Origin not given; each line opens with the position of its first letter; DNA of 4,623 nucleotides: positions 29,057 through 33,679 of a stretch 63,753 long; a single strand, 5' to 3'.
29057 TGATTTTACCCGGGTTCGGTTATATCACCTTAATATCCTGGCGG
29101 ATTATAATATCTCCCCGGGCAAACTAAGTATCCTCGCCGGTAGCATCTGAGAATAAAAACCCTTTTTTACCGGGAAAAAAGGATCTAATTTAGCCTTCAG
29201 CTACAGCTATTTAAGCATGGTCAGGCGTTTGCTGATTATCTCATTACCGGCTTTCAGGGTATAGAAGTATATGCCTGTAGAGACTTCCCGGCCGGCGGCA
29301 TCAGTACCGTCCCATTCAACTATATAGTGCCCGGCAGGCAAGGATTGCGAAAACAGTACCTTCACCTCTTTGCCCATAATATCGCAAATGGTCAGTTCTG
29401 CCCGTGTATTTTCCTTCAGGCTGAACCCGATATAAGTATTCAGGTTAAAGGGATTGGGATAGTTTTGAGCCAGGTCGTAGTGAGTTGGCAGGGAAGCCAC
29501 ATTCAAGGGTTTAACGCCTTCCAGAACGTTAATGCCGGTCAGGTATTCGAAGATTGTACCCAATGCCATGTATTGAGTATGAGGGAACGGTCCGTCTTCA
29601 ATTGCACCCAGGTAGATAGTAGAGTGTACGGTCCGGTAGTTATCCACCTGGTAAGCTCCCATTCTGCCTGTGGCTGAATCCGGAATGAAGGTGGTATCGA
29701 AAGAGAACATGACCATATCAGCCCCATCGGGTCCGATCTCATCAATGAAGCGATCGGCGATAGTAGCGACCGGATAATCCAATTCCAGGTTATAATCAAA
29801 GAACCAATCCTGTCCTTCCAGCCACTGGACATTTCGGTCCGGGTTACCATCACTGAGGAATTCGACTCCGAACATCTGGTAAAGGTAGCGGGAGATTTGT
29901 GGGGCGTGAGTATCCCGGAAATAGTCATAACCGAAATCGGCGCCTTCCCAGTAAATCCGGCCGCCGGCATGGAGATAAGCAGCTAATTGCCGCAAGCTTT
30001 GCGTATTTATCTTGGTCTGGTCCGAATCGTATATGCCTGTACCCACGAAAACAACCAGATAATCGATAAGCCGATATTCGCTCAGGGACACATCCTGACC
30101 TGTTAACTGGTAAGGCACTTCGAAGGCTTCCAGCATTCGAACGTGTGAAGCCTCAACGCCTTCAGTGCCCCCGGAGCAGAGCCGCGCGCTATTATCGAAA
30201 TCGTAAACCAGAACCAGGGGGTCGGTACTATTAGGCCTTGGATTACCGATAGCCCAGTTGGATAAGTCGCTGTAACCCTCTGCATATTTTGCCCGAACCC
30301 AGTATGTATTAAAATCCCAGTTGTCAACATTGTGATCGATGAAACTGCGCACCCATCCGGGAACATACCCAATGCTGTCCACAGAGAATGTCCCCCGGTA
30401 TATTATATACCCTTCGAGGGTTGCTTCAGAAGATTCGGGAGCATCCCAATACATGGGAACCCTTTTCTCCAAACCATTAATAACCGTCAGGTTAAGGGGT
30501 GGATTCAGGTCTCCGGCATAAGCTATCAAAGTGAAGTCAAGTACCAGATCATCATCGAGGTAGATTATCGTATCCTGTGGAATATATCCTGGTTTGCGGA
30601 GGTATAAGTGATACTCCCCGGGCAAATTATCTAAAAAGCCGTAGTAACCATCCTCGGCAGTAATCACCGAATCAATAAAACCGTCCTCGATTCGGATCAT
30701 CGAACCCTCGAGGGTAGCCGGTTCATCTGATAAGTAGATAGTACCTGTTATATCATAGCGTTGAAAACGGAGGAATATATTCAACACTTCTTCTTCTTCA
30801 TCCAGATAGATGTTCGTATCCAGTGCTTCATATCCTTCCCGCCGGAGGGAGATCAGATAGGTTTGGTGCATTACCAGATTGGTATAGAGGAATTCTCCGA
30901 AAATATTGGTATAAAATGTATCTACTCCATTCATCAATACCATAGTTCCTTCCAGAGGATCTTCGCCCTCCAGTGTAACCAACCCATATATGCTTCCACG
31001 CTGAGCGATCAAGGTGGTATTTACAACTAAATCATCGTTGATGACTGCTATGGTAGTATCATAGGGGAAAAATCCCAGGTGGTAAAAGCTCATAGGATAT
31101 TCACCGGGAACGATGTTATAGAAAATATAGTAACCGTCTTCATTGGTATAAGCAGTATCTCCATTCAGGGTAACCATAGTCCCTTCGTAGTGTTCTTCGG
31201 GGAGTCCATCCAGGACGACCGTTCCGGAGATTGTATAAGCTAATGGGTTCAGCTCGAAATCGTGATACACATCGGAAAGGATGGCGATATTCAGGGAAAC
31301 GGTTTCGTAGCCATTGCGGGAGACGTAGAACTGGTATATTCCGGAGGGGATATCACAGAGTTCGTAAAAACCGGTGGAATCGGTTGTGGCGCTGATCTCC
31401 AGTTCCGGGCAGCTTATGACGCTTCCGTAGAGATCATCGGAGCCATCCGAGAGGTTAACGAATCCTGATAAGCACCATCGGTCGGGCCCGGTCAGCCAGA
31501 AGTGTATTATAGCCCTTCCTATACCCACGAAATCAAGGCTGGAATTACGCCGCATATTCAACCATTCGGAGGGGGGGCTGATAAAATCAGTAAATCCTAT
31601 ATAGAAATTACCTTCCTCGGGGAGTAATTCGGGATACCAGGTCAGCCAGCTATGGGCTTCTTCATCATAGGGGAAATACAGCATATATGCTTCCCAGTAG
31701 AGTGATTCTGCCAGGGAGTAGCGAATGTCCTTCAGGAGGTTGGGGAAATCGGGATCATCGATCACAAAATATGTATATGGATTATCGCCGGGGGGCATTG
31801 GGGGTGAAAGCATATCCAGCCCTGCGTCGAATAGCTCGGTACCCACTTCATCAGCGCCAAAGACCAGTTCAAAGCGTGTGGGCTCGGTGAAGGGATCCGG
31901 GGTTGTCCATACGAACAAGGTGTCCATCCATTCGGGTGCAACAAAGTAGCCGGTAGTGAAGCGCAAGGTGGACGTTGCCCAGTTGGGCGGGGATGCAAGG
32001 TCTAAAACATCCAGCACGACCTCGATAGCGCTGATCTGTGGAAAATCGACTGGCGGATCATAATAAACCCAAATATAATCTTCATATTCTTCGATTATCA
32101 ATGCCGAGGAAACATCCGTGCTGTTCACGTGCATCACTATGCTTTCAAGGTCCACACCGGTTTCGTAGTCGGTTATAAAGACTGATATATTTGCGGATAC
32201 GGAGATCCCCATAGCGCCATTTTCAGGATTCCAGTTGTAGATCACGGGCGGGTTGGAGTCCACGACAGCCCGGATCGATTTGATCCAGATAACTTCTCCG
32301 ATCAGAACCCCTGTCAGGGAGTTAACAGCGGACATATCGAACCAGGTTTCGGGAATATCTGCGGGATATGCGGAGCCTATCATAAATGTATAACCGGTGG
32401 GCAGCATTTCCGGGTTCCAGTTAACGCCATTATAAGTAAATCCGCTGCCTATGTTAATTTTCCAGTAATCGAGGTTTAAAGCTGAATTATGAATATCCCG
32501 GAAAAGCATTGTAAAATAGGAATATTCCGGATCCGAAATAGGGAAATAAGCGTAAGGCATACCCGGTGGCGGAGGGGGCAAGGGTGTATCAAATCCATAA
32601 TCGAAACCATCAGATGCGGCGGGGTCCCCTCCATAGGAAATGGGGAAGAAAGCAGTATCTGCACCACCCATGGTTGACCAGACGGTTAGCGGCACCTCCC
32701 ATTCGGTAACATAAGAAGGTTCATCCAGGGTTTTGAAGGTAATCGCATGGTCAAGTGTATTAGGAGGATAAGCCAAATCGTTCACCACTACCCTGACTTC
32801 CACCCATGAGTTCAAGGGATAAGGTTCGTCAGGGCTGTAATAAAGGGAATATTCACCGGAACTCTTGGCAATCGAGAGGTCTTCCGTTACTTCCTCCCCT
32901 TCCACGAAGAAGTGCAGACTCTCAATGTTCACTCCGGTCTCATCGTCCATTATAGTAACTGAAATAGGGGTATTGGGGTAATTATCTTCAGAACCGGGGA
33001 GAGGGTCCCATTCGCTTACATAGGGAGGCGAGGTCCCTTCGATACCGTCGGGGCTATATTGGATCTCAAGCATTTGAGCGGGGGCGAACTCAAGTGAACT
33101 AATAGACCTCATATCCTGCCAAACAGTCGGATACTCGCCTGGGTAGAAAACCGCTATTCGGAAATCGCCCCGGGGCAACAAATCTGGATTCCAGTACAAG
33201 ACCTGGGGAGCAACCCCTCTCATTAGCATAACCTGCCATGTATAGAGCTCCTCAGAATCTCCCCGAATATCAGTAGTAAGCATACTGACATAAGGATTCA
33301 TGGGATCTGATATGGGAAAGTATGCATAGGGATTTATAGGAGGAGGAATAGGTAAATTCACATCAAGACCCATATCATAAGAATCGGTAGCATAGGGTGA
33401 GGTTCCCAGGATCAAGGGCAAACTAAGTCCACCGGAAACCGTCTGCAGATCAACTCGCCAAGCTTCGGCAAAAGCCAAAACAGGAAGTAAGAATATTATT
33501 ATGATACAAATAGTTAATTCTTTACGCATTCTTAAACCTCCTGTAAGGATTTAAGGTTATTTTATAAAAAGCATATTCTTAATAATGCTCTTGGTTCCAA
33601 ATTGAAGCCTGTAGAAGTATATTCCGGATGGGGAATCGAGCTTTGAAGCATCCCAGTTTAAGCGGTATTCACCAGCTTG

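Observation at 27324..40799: Recurrent ~140-aa module (the 'ATDGYD ... TDIR ... WNPxxLP' domain), nine clear copies, candidate new domain family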

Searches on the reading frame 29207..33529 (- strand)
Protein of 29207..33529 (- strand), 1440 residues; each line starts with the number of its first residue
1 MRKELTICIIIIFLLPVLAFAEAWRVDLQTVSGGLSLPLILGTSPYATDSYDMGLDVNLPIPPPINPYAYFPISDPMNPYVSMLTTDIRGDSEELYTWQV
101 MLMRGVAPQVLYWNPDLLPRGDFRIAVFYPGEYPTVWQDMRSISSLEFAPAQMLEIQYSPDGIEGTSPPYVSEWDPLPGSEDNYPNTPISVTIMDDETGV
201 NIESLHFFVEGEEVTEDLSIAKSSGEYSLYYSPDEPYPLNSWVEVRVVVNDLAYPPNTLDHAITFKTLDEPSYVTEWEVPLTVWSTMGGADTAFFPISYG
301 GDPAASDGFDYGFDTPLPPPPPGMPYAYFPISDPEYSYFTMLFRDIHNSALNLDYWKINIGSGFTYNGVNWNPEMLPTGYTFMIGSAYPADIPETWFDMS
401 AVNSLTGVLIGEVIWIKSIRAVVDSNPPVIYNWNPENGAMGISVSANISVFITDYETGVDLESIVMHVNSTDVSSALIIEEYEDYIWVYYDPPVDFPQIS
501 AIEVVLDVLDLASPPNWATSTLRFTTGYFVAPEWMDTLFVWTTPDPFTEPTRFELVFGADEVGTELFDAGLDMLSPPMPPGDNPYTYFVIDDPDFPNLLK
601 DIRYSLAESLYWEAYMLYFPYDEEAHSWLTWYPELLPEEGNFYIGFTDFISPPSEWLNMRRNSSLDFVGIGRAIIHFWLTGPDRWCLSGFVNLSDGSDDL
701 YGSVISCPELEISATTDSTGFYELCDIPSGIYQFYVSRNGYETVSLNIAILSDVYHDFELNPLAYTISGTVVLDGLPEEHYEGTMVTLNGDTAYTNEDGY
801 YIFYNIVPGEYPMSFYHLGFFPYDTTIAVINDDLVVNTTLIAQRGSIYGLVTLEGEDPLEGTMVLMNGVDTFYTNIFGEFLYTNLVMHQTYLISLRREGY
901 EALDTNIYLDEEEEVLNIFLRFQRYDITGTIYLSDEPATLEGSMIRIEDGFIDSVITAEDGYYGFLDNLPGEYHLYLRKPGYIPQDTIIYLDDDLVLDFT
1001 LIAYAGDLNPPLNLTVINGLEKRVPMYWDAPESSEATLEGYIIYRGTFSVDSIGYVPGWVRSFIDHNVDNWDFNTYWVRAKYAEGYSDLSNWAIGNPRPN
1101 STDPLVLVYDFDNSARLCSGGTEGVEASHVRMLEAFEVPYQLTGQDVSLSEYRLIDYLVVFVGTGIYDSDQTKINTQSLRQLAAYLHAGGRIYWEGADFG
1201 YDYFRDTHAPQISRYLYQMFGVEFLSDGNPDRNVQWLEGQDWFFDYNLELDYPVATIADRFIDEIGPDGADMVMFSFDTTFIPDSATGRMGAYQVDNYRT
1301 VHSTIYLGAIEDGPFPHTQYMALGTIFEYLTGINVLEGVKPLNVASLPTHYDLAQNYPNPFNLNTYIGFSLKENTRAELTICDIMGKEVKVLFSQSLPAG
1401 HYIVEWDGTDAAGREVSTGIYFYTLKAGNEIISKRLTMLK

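Call 4: search_protein_families(library=pfam, proteins=[window:29207-33529:-], max_evalue=1)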
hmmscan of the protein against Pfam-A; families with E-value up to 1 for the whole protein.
window:29207-33529:- (1440 aa): 11 families
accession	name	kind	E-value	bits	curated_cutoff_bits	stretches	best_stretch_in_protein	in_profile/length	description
PF13620.12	CarboxypepD_reg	-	1.7e-23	83.2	32.3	4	927-1001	2-81/82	Carboxypeptidase regulatory-like domain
PF13715.12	CarbopepD_reg_2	-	4.1e-17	62.4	32.2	2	688-760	2-76/88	CarboxypepD_reg-like domain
PF13860.13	FlgD_ig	-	9.4e-08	32.4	27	1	1375-1428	22-76/79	FlgD Ig-like domain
PF08308.17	PEGA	-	1.5e-06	28.5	20.8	1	886-924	32-69/71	PEGA domain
PF18962.6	Por_Secre_tail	-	1e-05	26.2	27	1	1357-1436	2-73/75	Secretion system C-terminal sorting domain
PF17210.9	SdrD_B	-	1.4e-05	25.7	29.7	1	791-816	40-65/112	SdrD B-like domain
PF09430.16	EMC7_beta-sandw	-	0.0011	19.6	26.6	1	778-821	4-51/122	ER membrane protein complex subunit 7, beta-sandwich domain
PF13205.12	Big_5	-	0.0033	18.6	23.6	0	424-526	1-105/105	Bacterial Ig-like domain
PF13585.12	CHU_C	-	0.0037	17.8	27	1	1372-1427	24-72/86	CHU_C Type IX secretion signal domain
PF14686.12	fn3_3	-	0.0067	16.6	24.4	1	793-829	29-67/75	Polysaccharide lyase family 4, domain II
PF17802.7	SpaA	-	0.038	14.6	23.1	0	784-812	29-55/91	Prealbumin-like fold domain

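Call 5: search_protein_families(library=ncbifam, proteins=[window:29207-33529:-], max_evalue=1)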
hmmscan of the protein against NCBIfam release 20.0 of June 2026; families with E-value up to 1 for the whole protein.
window:29207-33529:- (1440 aa): 12 families
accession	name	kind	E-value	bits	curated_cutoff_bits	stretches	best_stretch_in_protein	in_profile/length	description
TIGR04183.1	Por_Secre_tail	domain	1.6e-08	34.4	23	1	1357-1436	2-69/72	T9SS type A sorting domain-containing protein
NF052345.1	S_layer_anammox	exception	1.4e-07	29.3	1400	2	688-765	1316-1396/1596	Kustd1514 family S-layer glycoprotein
NF033707.1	T9SS_sortase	equivalog_domain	6.2e-07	27.4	420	1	1354-1427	999-1077/1095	type IX secretion system sortase PorU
NF005176.1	PRK06655.1-1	equivalog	0.00057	19.8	230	1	1374-1428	96-150/197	flagellar hook assembly protein FlgD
NF009277.0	PRK12634.1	equivalog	0.0014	18.8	333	1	1378-1424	125-171/221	flagellar basal body rod modification protein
NF052323.1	T9SSA_dep_M6i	equivalog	0.0024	15.9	600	1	1354-1427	958-1026/1043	T9SS-dependent M6-like inactivated metalloprotease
NF038113.1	T9SSA_dep_M36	equivalog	0.0028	15.8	885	1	1352-1435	791-865/869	T9SS-dependent M36 family metallopeptidase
TIGR02422.1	protocat_beta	equivalog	0.0032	17.2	296.4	1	794-834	113-153/220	protocatechuate 3,4-dioxygenase subunit beta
NF053608.1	Lsa66_OmpA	equivalog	0.0036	15.8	700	1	1400-1428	201-229/581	fibronectin-binding adhesin Lsa66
NF009453.0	PRK12813.1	equivalog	0.0098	15.4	264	1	1375-1427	124-173/223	flagellar basal body rod modification protein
NF009276.0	PRK12633.1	equivalog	0.061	13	383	1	1365-1427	118-181/234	flagellar basal body rod modification protein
NF052228.1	T9SS_PorZ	equivalog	0.076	11.4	260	1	1356-1423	675-738/757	type IX secretion system anionic LPS delivery protein PorZ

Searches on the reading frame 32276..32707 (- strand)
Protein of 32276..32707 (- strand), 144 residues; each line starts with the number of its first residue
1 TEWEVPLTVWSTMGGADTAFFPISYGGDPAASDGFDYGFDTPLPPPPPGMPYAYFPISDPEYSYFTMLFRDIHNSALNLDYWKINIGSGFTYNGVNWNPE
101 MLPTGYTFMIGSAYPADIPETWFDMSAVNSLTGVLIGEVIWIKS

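Call 37: find_related_loci(query=A3, collection=genome_contigs, flank=6000)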
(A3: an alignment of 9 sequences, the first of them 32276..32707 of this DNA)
Query A3 (144 aa) in genome_contigs; peptide patterns used: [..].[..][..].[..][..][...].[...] (x = any residue, [..] = any of these).
32 stretches matched a pattern; 19 encode a relative of the query (tblastn E <= 1e-3); 19 distinct loci.
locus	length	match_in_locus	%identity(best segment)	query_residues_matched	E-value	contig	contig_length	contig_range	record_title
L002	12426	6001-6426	58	2-144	1e-54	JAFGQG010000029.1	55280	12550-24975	MAG: bacterium isolate Zod_Metabat.733 k87_2346009, whole genome shotgun sequence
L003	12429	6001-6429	39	3-143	3e-27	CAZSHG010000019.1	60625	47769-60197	MAG TPA_asm: uncultured bacterium isolate binchicken_co17_265 genome assembly, contig: NODE_1566_length_60625_cov_6.9827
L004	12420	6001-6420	39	3-144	5e-27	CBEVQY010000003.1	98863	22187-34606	MAG TPA_asm: uncultured bacterium isolate SRR24791474_binner12_Refined_38 genome assembly, contig: ERZ25515408.47, whole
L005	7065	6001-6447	38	3-144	1e-26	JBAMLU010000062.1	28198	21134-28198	MAG: bacterium isolate MAG13 ExploCarb_3808S_S2_449_length_28198_cov_3, whole genome shotgun sequence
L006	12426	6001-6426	41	3-143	3e-26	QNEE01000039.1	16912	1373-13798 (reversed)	MAG: bacterium isolate B46_G16 B46_Guay16_scaffold_01777, whole genome shotgun sequence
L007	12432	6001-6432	37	3-144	2e-25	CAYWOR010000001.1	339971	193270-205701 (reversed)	MAG TPA_asm: uncultured bacterium isolate SRP241326_co3_316 genome assembly, contig: NODE_14_length_339971_cov_16.432783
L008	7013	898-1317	37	3-144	2e-25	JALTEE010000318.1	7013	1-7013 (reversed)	MAG: bacterium isolate S014_metabat2_scaf2bin.008 S014_NODE_4329_length_7013_cov_2.663375, whole genome shotgun sequence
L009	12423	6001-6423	38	3-143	4e-25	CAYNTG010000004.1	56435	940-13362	MAG TPA_asm: uncultured bacterium isolate SRP191223_co1_365 genome assembly, contig: NODE_326_length_56435_cov_20.399166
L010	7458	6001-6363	42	1-122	4e-25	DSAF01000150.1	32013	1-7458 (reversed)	MAG TPA_asm: Candidatus Zixiibacteriota bacterium isolate SpSt-1142 Ga0129302_1000407, whole genome shotgun sequence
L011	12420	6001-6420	38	3-144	2e-23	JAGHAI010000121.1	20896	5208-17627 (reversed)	MAG: bacterium isolate AUK226 PB_MBMC_180_c_000000000127, whole genome shotgun sequence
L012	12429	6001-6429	37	2-144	2e-23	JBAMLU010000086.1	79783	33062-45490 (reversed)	MAG: bacterium isolate MAG13 ExploCarb_3808S_S2_72_length_79783_cov_3, whole genome shotgun sequence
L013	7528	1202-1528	38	3-111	2e-18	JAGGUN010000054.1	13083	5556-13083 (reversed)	MAG: bacterium isolate AUK075 PB_MBMC_029_c_000000000030, whole genome shotgun sequence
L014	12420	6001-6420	34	2-139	5e-17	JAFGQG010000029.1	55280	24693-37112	MAG: bacterium isolate Zod_Metabat.733 k87_2346009, whole genome shotgun sequence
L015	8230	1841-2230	35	2-131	1e-14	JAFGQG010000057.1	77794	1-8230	MAG: bacterium isolate Zod_Metabat.733 k87_4913758, whole genome shotgun sequence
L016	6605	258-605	32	33-144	2e-10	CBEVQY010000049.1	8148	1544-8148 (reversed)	MAG TPA_asm: uncultured bacterium isolate SRR24791474_binner12_Refined_38 genome assembly, contig: ERZ25515408.1523, who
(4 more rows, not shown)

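Call 60: find_related_loci(query=A3, collection=viral_contigs, flank=4000)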
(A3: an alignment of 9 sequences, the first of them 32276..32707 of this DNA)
Query A3 (144 aa) in viral_contigs; peptide patterns used: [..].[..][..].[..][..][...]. (x = any residue, [..] = any of these).
28 stretches matched a pattern, but none encodes a relative of the query by tblastn (E <= 1e-3).
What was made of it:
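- Tried and rejected: A tighter alignment, A3, worked for genomes (call 37) but found nothing in viral contigs (call 60).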

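Call 76: search_dna_similar(query=window:32276-32707:-, collection=phages, mode=protein, max_evalue=1, max_rows=10)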
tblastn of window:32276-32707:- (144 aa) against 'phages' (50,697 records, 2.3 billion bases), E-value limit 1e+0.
No match.
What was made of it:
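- Tried and rejected: Phage records. tblastn against GenBank phages gave no match (call 76).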

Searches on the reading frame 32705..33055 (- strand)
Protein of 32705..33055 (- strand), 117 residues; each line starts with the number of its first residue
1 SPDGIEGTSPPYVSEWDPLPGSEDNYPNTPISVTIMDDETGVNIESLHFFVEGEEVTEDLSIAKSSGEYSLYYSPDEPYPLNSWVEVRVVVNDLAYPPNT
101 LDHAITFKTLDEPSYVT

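Call 71: search_solved_structures(query=A7, max_evalue=1, show_alignments=0)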
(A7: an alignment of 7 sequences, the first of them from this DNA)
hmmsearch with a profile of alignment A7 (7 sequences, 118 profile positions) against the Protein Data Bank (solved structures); distinct sequences matched with E-value up to 1: 11.
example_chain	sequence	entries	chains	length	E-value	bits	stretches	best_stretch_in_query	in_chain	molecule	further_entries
5dzw_A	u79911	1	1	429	0.0095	19.1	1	35-108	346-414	Protocadherin alpha-4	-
5v5x_A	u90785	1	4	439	0.13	15.4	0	65-112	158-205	MCG133388, isoform CRA_y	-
5dzy_A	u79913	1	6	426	0.16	15.2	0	67-112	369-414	Pcdhb8 protein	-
5szo_A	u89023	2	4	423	0.23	14.7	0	65-112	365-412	Protocadherin Gamma B7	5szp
5dzv_A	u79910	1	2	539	0.34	14.1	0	65-109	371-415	Protein Pcdha7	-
5dzx_A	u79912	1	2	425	0.53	13.5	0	66-112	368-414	Protocadherin beta 6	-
6e6b_A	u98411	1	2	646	0.56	13.4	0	65-112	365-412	Protocadherin gamma B4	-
1ygz_A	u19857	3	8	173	0.64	13.2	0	30-89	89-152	Inorganic pyrophosphatase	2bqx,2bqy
6vft_A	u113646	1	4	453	0.88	12.8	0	65-104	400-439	Protocadherin-17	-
6u4w_A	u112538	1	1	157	0.93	12.7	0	46-96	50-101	Synaptotagmin-1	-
6u4u_A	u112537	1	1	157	0.95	12.7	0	46-97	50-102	Synaptotagmin-1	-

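Call 72: search_protein_families(library=pfam, alignment_id=A7, max_evalue=1)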
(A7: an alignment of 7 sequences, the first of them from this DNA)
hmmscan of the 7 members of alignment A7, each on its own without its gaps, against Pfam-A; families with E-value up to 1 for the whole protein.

A. member 1, seq(117 aa): 2 families
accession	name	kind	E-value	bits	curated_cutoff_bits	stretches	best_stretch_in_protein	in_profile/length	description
PF17957.7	Big_7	-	0.12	13.4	24.1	1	21-76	11-59/70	Bacterial Ig domain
PF09536.15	DUF2378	-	0.28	11.4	22.2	1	43-104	7-68/177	Protein of unknown function (DUF2378)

B. families by the number of members that match (of 7 scanned): 4 families
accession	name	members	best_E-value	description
PF13205.12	Big_5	4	0.0012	Bacterial Ig-like domain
PF24893.1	DUF7743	1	0.018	Domain of unknown function (DUF7743)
PF17957.7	Big_7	1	0.12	Bacterial Ig domain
PF09536.15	DUF2378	1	0.28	Protein of unknown function (DUF2378)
